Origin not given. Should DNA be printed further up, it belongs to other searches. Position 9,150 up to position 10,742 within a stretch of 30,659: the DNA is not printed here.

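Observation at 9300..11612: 770-aa fusion of a polyprenyl diphosphate synthase with a large uncharacterised C-terminal domain, operonic with an FAD amine-oxidase-like enzyme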

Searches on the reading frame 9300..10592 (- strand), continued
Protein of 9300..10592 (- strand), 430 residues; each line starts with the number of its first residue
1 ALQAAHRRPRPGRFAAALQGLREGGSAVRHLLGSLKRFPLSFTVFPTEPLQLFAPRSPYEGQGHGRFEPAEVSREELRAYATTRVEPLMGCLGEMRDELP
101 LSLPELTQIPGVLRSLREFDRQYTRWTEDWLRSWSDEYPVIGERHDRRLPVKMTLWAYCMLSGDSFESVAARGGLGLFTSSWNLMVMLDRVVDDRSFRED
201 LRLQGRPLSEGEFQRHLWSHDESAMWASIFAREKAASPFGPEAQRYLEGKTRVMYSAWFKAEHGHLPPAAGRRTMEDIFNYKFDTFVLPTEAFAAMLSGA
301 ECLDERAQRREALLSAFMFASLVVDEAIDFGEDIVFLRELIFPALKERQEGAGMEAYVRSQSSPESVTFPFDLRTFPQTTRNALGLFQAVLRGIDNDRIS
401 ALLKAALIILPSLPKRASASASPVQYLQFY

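Call 58: find_related_loci(query=A2, collection=genome_contigs, flank=6000)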
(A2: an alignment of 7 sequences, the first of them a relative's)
Query A2 (347 aa) in genome_contigs; peptide patterns used: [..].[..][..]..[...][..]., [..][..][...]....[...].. (x = any residue, [..] = any of these).
254 stretches matched a pattern; 7 encode a relative of the query (tblastn E <= 1e-3); 7 distinct loci.
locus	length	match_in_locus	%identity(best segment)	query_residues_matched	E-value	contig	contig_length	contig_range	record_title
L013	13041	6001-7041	100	1-347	0e+0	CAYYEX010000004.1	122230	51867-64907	MAG TPA_asm: uncultured Candidatus Saccharibacteria bacterium isolate ERP113451_co1_280 genome assembly, contig: NODE_62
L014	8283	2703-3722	41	9-347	4e-87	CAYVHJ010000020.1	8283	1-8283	MAG TPA_asm: uncultured Candidatus Saccharibacteria bacterium isolate SRP269290_co2_340 genome assembly, contig: NODE_11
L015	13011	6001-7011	43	10-347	4e-85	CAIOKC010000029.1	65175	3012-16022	uncultured bacterium isolate LaPlata_bin-2928 genome assembly, contig: bin-2928:29/32, whole genome shotgun sequence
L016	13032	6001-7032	35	1-347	2e-69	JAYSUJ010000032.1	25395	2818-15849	MAG: bacterium isolate GFS_12623 GFS_12623_31, whole genome shotgun sequence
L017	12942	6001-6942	39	42-347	8e-68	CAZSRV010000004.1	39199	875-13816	MAG TPA_asm: uncultured Candidatus Saccharibacteria bacterium isolate binchicken_co242_26 genome assembly, contig: NODE_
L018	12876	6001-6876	31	52-340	5e-51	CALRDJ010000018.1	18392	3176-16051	MAG: Candidatus Levybacteria bacterium GW2011_GWA1_37_16 isolate TH-11nov19-213 genome assembly, contig: TH-11nov19-C751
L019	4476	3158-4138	31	6-331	8e-49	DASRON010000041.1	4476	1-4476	MAG TPA_asm: Patescibacteria group bacterium isolate SMAG_U10269 k141_225297, whole genome shotgun sequence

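Call 65: fold_search(model_id=the predicted structure, library=pdb)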
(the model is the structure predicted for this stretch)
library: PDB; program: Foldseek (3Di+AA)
matches with E <= 10: 470; with E <= 0.001: 0
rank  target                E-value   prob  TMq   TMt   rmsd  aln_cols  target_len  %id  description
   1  3mav_D                1.5e-02  0.99  0.30  0.34  13.0       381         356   11  Crystal structure of Plasmodium vivax putative farnesyl pyrophosphate synthase (Pv092040) (released 2010-04-14)
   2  3ph7_D                1.8e-02  0.99  0.30  0.35  12.5       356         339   10  Crystal structure of Plasmodium vivax putative polyprenyl pyrophosphate synthase in complex with geranylgeranyl diphos (released 2010-11-17)
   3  3ph7_A                3.5e-02  0.99  0.31  0.36  12.6       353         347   10  Crystal structure of Plasmodium vivax putative polyprenyl pyrophosphate synthase in complex with geranylgeranyl diphos (released 2010-11-17)
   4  3v1x                  3.5e-02  0.94  0.28  0.35  13.3       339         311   12  Crystal structure of 2-methylisoborneol synthase from Streptomyces coelicolor A3(2) in complex with Mg2+ and 2-fluoroger (released 2012-04-11)
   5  1wy0                  4.3e-02  0.99  0.38  0.48  11.7       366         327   12  Crystal structure of geranylgeranyl pyrophosphate synthetase from Pyrococcus horikoshii Ot3 (released 2006-02-14)
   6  1jfa_A                5.0e-02  0.96  0.30  0.34  13.1       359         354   10  Trichodiene Synthase from Fusarium Sporotrichioides (released 2001-11-30)
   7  5jfq_A                5.2e-02  1.00  0.40  0.52   7.2       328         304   12  Geranylgeranyl Pyrophosphate Synthetase from archaeon Geoglobus acetivorans (released 2017-05-24)
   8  2ael_A                5.7e-02  0.90  0.28  0.33  16.4       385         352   12  R304K Trichodiene Synthase: Complex With Mg, Pyrophosphate, and (4R)-7-Azabisabolene (released 2005-10-04)
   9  4la5                  5.7e-02  0.89  0.27  0.33  13.9       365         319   10  Crystal structure of 2-methylisoborneol synthase from Streptomyces coelicolor A3(2) (released 2013-07-31)
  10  3ipi                  5.9e-02  0.99  0.36  0.52   7.4       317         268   14  Crystal Structure of a Geranyltranstransferase from the Methanosarcina mazei (released 2009-09-08)
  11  1jfa_B                5.9e-02  0.93  0.29  0.33  13.1       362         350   10  Trichodiene Synthase from Fusarium Sporotrichioides (released 2001-11-30)
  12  1yyq_B                5.9e-02  0.93  0.31  0.36  14.7       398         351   10  Y305F Trichodiene Synthase complexed with pyrophosphate (released 2005-03-29)
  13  7my0_A                6.5e-02  1.00  0.37  0.52   8.6       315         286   14  Sy-CrtE IPP structure (released 2022-06-01)
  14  1kiy_A                7.1e-02  0.93  0.29  0.34  13.5       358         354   10  D100E trichodiene synthase (released 2002-03-13)
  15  2ps7_B                8.1e-02  0.92  0.30  0.34  13.0       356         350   11  Y295F trichodiene synthase (released 2007-12-18)
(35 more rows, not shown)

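Call 78: search_protein_families(library=pfam, proteins=[L014:1311-2588:-, L015:4442-5863:+, L016:5339-5959:+, L016:7778-8329:+, L016:8326-9414:+, L017:5142-5831:+, L017:4175-5170:+, L018:5147-5725:-, L018:7742-8110:+, L015:7858-9219:+], max_evalue=0.001)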
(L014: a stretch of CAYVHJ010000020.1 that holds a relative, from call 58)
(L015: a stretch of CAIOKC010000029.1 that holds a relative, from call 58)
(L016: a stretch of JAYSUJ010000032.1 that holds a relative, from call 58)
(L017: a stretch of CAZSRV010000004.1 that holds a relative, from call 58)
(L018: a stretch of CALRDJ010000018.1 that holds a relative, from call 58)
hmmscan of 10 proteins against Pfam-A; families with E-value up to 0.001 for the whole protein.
L014:1311-2588:- (425 aa): 2 families
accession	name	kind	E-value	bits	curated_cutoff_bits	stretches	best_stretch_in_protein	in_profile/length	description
PF08495.15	FIST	-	2.1e-47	161.9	23.2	1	63-253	2-189/189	FIST N domain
PF10442.14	FIST_C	-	6.3e-33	114.1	28.5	1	255-398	1-131/131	FIST C domain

L015:4442-5863:+ (473 aa): 3 families
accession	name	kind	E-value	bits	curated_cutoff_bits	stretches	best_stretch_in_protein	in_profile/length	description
PF08245.18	Mur_ligase_M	-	1.2e-22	81.3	24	1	154-264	1-122/200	Mur ligase middle domain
PF02875.26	Mur_ligase_C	-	5.6e-15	56.7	28.4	1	332-444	1-126/127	Mur ligase, glutamate ligase domain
PF21799.2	MurD-like_N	-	3e-09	37.5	27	1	41-133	1-86/88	Mur ligase MurD-like, N-terminal domain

L016:5339-5959:+ (206 aa): 1 family
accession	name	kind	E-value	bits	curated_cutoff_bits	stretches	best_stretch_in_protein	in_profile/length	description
PF03575.23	Peptidase_S51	-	9.4e-22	78.1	23.9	1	60-205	59-205/206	Peptidase family S51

L016:7778-8329:+ (183 aa): 1 family
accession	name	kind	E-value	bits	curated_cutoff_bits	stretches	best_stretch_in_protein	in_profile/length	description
PF01725.21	Ham1p_like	-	1.2e-21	77.8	22.5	1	4-167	2-171/186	Ham1 family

L016:8326-9414:+ (362 aa): 2 families
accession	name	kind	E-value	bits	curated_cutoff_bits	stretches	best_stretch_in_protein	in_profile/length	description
PF17676.7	Peptidase_S66C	-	2.9e-20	73.5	23.7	1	220-351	1-120/120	LD-carboxypeptidase C-terminal domain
PF02016.21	Peptidase_S66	-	1.6e-19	70.6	25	1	17-134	1-121/121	LD-carboxypeptidase N-terminal domain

L017:5142-5831:+ (229 aa): 0 families

L017:4175-5170:+ (331 aa): 1 family
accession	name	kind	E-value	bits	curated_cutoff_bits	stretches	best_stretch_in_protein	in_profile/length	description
PF01207.24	Dus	-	5.7e-46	157.5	20.4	1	23-324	2-303/311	Dihydrouridine synthase (Dus)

L018:5147-5725:- (192 aa): 0 families

L018:7742-8110:+ (122 aa): 1 family
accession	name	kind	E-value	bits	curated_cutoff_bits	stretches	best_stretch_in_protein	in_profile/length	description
PF01219.24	DAGK_prokar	-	1.3e-28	99.3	22.3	1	12-113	1-102/102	Prokaryotic diacylglycerol kinase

L015:7858-9219:+ (453 aa): 3 families
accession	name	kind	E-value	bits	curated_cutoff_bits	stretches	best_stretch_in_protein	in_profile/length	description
PF01225.30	Mur_ligase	-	2.8e-20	72.9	21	1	37-131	4-92/95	Mur ligase family, catalytic domain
PF02875.26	Mur_ligase_C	-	2.9e-18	67.4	28.4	1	315-442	1-127/127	Mur ligase, glutamate ligase domain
PF08245.18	Mur_ligase_M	-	2.1e-15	57.7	24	1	138-257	1-136/200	Mur ligase middle domain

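Call 88: find_related_loci(query=window:9303-10592:-, collection=metagenome_contigs, flank=8000)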
Query window:9303-10592:- (430 aa) in metagenome_contigs; peptide patterns used: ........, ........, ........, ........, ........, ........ (x = any residue, [..] = any of these).
132 stretches matched a pattern, but none encodes a relative of the query by tblastn (E <= 1e-3).

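Call 96: search_protein_families(library=ncbifam, proteins=[L001:9041-9811:-, L009:1272-2090:+, L018:6900-7721:+, P0002, P0004], max_evalue=0.01)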
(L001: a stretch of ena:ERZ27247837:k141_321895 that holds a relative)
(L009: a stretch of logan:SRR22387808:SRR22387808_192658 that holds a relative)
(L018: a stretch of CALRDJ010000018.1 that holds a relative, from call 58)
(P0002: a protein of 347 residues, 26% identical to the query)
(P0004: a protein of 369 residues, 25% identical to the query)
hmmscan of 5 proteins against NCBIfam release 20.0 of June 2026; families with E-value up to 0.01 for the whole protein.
L001:9041-9811:- (256 aa): 29 families (the best 25 are shown)
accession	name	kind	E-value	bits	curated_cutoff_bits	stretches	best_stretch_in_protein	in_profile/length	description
NF011457.0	PRK14875.1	equivalog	2.3e-27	96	307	2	3-111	108-218/372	acetoin dehydrogenase dihydrolipoyllysine-residue acetyltransferase subunit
TIGR03056.1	bchO_mg_che_rel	equivalog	4.5e-26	91.5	172.55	2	8-122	9-126/278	alpha/beta fold hydrolase BchO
NF050089.1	i_nPHAscl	equivalog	2.9e-23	82.3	300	1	24-112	16-105/288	intracellular short-chain-length polyhydroxyalkanoate depolymerase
NF051488.1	bifunc_PcaDC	exception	3.3e-22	79.1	390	2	25-111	12-98/375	bifunctional 3-oxoadipate enol-lactonase/4-carboxymuconolactone decarboxylase PcaDC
TIGR03695.1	menH_SHCHC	equivalog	3.6e-22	79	208.55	2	25-112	2-92/252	2-succinyl-6-hydroxy-2,4-cyclohexadiene-1-carboxylate synthase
NF058580.1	lipase_V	equivalog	2e-19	70.2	300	1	26-237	26-221/230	EstV family lipase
TIGR02427.1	protocat_pcaD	equivalog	4.2e-19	68.9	255.85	2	26-111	14-99/251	3-oxoadipate enol-lactonase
TIGR01738.1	bioH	equivalog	1.2e-16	61.1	206.95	1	24-114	2-88/245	pimeloyl-ACP methyl ester esterase BioH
NF002938.0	PRK03592.1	equivalog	1.4e-16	60.7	241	1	6-110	11-115/298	haloalkane dehalogenase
NF051487.1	bifunc_PcaCD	exception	2.6e-16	59.7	430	2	193-255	350-412/413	bifunctional 4-carboxymuconolactone decarboxylase/3-oxoadipate enol-lactonase PcaCD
NF002873.0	PRK03204.1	equivalog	2.9e-15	56.3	466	1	18-111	27-121/286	haloalkane dehalogenase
NF008340.0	PRK11126.1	equivalog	1.1e-14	54.3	261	1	24-115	13-102/255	2-succinyl-6-hydroxy-2,4-cyclohexadiene-1-carboxylate synthase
NF045632.1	hydroxlase_HsaD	equivalog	3.4e-13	49.2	400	1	14-122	21-135/290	4,5:9,10-diseco-3-hydroxy-5,9,17-trioxoandrosta-1(10),2-diene-4-oate hydrolase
TIGR01250.1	pro_imino_pep_2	subfamily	7.9e-13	48.6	167.65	2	23-113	23-118/288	proline iminopeptidase-family hydrolase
TIGR03611.1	RutD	equivalog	8.3e-12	45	238.5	1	25-128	13-117/258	pyrimidine utilization protein D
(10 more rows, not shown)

L009:1272-2090:+ (272 aa): 33 families (the best 25 are shown)
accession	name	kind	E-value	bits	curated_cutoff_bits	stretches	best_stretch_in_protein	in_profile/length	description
NF011457.0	PRK14875.1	equivalog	7.7e-30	104.1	307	2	28-148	109-230/372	acetoin dehydrogenase dihydrolipoyllysine-residue acetyltransferase subunit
TIGR01738.1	bioH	equivalog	2.7e-27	95.9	206.95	2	48-148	2-97/245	pimeloyl-ACP methyl ester esterase BioH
NF050089.1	i_nPHAscl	equivalog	6.6e-27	94.3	300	1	40-147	8-115/288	intracellular short-chain-length polyhydroxyalkanoate depolymerase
NF058580.1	lipase_V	equivalog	7.3e-27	94.5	300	1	37-247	11-217/230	EstV family lipase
TIGR03695.1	menH_SHCHC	equivalog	2.9e-25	89.2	208.55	2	50-149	2-104/252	2-succinyl-6-hydroxy-2,4-cyclohexadiene-1-carboxylate synthase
TIGR02427.1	protocat_pcaD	equivalog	9.4e-25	87.4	255.85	2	47-148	8-111/251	3-oxoadipate enol-lactonase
NF051488.1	bifunc_PcaDC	exception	1.3e-24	87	390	2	47-153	8-115/375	bifunctional 3-oxoadipate enol-lactonase/4-carboxymuconolactone decarboxylase PcaDC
NF051487.1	bifunc_PcaCD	exception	2e-22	79.8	430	2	45-147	166-269/413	bifunctional 4-carboxymuconolactone decarboxylase/3-oxoadipate enol-lactonase PcaCD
NF045632.1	hydroxlase_HsaD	equivalog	2e-22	79.5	400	2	32-147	15-135/290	4,5:9,10-diseco-3-hydroxy-5,9,17-trioxoandrosta-1(10),2-diene-4-oate hydrolase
TIGR01250.1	pro_imino_pep_2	subfamily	1.8e-21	77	167.65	2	34-149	7-129/288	proline iminopeptidase-family hydrolase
NF045948.1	ProImpepThrmp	equivalog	2.8e-20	72.9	500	2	36-147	9-126/291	proline iminopeptidase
NF002938.0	PRK03592.1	equivalog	5.5e-18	65.3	241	1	28-146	9-126/298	haloalkane dehalogenase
TIGR03611.1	RutD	equivalog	1.6e-15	57.2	238.5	2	48-148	11-112/258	pyrimidine utilization protein D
TIGR03056.1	bchO_mg_che_rel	equivalog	1.2e-14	54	172.55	1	32-139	9-118/278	alpha/beta fold hydrolase BchO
NF007674.0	PRK10349.1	equivalog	2.3e-14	53.6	449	1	43-147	6-105/256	pimeloyl-ACP methyl ester esterase BioH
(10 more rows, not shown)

L018:6900-7721:+ (273 aa): 32 families (the best 25 are shown)
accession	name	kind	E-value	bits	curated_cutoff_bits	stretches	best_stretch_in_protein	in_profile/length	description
NF011457.0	PRK14875.1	equivalog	8.4e-29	100.7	307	2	31-147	113-230/372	acetoin dehydrogenase dihydrolipoyllysine-residue acetyltransferase subunit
NF058580.1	lipase_V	equivalog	2.6e-24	86.2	300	1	34-249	9-217/230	EstV family lipase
TIGR03695.1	menH_SHCHC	equivalog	5.6e-24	84.9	208.55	2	50-154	3-110/252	2-succinyl-6-hydroxy-2,4-cyclohexadiene-1-carboxylate synthase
NF050089.1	i_nPHAscl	equivalog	3.9e-23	81.9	300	1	39-147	8-116/288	intracellular short-chain-length polyhydroxyalkanoate depolymerase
TIGR01738.1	bioH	equivalog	9.8e-23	81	206.95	2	46-148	1-98/245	pimeloyl-ACP methyl ester esterase BioH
NF051488.1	bifunc_PcaDC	exception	1.3e-21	77.2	390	2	49-149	12-112/375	bifunctional 3-oxoadipate enol-lactonase/4-carboxymuconolactone decarboxylase PcaDC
NF045632.1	hydroxlase_HsaD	equivalog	1.9e-20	73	400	2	34-147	18-136/290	4,5:9,10-diseco-3-hydroxy-5,9,17-trioxoandrosta-1(10),2-diene-4-oate hydrolase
TIGR02427.1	protocat_pcaD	equivalog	2.8e-20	72.8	255.85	2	43-148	5-112/251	3-oxoadipate enol-lactonase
TIGR03343.1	biphenyl_bphD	equivalog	6.6e-20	71.5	462.15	2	34-147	16-133/282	2-hydroxy-6-oxo-6-phenylhexa-2,4-dienoate hydrolase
TIGR03056.1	bchO_mg_che_rel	equivalog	3.9e-18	65.5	172.55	2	51-149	30-129/278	alpha/beta fold hydrolase BchO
NF051487.1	bifunc_PcaCD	exception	1.4e-16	60.6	430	2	40-145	162-268/413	bifunctional 4-carboxymuconolactone decarboxylase/3-oxoadipate enol-lactonase PcaCD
TIGR01250.1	pro_imino_pep_2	subfamily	2.8e-16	59.9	167.65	2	204-271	221-287/288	proline iminopeptidase-family hydrolase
TIGR03611.1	RutD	equivalog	1.5e-15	57.3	238.5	1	47-156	11-121/258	pyrimidine utilization protein D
NF002938.0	PRK03592.1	equivalog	1.2e-12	47.8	241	1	30-137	12-118/298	haloalkane dehalogenase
NF008340.0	PRK11126.1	equivalog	2.8e-12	46.4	261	1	48-143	13-107/255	2-succinyl-6-hydroxy-2,4-cyclohexadiene-1-carboxylate synthase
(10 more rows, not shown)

P0002 (347 aa): 0 families

P0004 (369 aa): 1 family
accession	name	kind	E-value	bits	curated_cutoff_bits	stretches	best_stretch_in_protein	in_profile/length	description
NF053782.1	ChlnTransRegdde3219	equivalog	0.0049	16.4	450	1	152-216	73-136/278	choline utilization transcriptional activator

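Call 102: find_related_loci(query=A2, collection=metagenome_contigs, flank=5000)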
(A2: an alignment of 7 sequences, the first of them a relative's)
Query A2 (347 aa) in metagenome_contigs; peptide patterns used: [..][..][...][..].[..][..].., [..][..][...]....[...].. (x = any residue, [..] = any of these).
292 stretches matched a pattern; 10 encode a relative of the query (tblastn E <= 1e-3); 10 distinct loci.
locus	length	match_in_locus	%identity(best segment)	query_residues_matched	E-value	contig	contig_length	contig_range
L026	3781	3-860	48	57-347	1e-89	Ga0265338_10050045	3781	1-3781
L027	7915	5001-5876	37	53-347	9e-65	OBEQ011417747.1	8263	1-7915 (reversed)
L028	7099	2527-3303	37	52-311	5e-51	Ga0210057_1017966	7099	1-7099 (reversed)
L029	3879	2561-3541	31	6-331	4e-49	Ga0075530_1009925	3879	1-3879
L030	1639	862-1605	33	57-305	2e-50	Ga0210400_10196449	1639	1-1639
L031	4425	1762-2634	31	52-347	1e-47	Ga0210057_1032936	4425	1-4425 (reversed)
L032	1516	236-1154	39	10-347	7e-44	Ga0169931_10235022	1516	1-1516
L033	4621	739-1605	29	54-347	2e-42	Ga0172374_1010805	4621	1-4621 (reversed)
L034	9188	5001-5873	31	52-347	3e-41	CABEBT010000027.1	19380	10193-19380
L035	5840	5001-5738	30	54-305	3e-39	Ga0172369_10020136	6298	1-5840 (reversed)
